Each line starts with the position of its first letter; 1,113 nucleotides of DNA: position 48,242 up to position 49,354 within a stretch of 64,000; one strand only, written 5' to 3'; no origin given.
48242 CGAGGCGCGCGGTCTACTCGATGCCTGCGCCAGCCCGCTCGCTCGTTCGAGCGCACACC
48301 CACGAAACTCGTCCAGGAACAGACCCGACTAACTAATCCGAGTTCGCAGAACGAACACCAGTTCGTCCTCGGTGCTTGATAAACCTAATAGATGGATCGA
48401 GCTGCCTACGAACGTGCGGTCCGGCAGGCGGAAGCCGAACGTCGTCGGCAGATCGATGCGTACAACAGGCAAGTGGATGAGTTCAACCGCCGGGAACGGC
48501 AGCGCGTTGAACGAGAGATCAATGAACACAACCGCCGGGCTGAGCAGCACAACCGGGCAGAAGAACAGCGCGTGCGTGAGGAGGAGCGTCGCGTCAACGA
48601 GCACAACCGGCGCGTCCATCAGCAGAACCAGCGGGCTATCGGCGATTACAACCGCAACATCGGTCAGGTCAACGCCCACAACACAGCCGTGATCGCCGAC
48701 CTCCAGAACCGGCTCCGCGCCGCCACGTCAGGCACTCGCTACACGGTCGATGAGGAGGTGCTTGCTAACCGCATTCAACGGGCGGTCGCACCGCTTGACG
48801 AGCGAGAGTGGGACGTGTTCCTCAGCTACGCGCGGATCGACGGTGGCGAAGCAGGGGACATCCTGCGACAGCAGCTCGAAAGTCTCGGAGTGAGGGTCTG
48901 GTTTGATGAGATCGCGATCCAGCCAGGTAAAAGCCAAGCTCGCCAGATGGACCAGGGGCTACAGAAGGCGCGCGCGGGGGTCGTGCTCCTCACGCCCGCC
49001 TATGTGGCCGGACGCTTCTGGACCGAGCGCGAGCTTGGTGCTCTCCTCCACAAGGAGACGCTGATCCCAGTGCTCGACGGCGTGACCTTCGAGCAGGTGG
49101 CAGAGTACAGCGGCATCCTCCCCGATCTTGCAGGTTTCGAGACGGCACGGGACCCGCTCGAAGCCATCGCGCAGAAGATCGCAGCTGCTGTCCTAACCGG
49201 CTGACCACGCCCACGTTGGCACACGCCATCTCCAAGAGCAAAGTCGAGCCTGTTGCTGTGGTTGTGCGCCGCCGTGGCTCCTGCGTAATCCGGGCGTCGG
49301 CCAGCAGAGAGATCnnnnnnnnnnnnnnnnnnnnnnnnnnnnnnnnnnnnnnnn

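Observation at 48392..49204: Stand-alone TIR-domain protein with an unusual Asn-ladder coiled-coil N-terminus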

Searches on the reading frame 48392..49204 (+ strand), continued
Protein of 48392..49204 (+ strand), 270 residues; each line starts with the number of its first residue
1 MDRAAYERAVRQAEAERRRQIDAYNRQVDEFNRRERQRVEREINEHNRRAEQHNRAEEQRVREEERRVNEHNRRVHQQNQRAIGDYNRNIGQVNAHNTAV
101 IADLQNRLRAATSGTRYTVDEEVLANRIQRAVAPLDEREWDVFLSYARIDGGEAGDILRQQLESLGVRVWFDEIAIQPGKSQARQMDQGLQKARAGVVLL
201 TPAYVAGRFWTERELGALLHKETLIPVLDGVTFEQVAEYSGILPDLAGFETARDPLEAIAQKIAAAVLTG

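Call 90: search_protein_families(library=padloc, alignment_id=A1, max_evalue=0.00001)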
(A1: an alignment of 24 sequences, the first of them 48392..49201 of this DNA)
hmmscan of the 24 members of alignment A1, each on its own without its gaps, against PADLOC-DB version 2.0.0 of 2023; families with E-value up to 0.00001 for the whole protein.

A. member 1, window:48392-49201:+ (270 aa): 8 families
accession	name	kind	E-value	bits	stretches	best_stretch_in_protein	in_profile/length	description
PDLC05062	PDC-S66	-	2.2e-33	113.9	1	12-267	29-280/282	-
PDLC00424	ThsB1|ThsB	-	1.4e-23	81.9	1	140-267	102-232/234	TIR-like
PDLC00417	ThsB1|ThsB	-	8.7e-13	46.4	1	136-264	163-296/303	TIR-like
PDLC02012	SAVED5--SAVED_TIR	-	1.2e-10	39.1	1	141-222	15-95/404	-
PDLC00727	Effector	-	4.4e-09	33.3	1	140-220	174-254/590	TIR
PDLC02013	SAVED5--SAVED_TIR_JAB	-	2.7e-07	27.5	1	140-220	173-253/584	-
PDLC00728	Effector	-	9.4e-07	26.1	1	141-219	11-89/432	TIR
PDLC00434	ThsB1|ThsB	-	9.8e-06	22.9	0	137-217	136-215/396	TIR-like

B. families by the number of members that match (of 24 scanned): 9 families
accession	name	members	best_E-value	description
PDLC05062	PDC-S66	24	3.7e-39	-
PDLC00424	ThsB1|ThsB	24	2.1e-26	TIR-like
PDLC00417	ThsB1|ThsB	24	6.3e-18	TIR-like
PDLC02012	SAVED5--SAVED_TIR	23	1.2e-10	-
PDLC00727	Effector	22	4.4e-09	TIR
PDLC02962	RT-TIR_XII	12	1.1e-08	single gene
PDLC02013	SAVED5--SAVED_TIR_JAB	12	2.7e-07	-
PDLC00728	Effector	9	9.4e-07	TIR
PDLC00434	ThsB1|ThsB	5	1.2e-06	TIR-like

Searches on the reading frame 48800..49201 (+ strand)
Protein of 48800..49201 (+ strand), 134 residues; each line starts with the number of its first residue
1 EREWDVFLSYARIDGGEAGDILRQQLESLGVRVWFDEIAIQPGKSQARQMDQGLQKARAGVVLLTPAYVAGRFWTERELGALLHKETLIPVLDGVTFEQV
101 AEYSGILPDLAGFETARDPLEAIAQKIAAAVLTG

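Call 91: search_protein_families(library=padloc, proteins=[window:48800-49201:+], max_evalue=0.00001)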
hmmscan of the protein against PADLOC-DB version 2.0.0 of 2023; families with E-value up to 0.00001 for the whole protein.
window:48800-49201:+ (134 aa): 8 families
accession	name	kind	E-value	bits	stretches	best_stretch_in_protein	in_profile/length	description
PDLC05062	PDC-S66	-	1.7e-28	97.9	1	2-131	147-280/282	-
PDLC00424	ThsB1|ThsB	-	7.3e-24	82.8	1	5-131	103-232/234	TIR-like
PDLC00417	ThsB1|ThsB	-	3.7e-13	47.6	1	3-128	166-296/303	TIR-like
PDLC02012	SAVED5--SAVED_TIR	-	1.8e-11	41.8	1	5-86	15-95/404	-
PDLC00727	Effector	-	1e-09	35.4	1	5-84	175-254/590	TIR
PDLC02013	SAVED5--SAVED_TIR_JAB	-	8.4e-08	29.2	1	5-84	174-253/584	-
PDLC00728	Effector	-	2.3e-07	28.1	1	5-84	11-90/432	TIR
PDLC00434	ThsB1|ThsB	-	7.5e-06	23.3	1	2-81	137-215/396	TIR-like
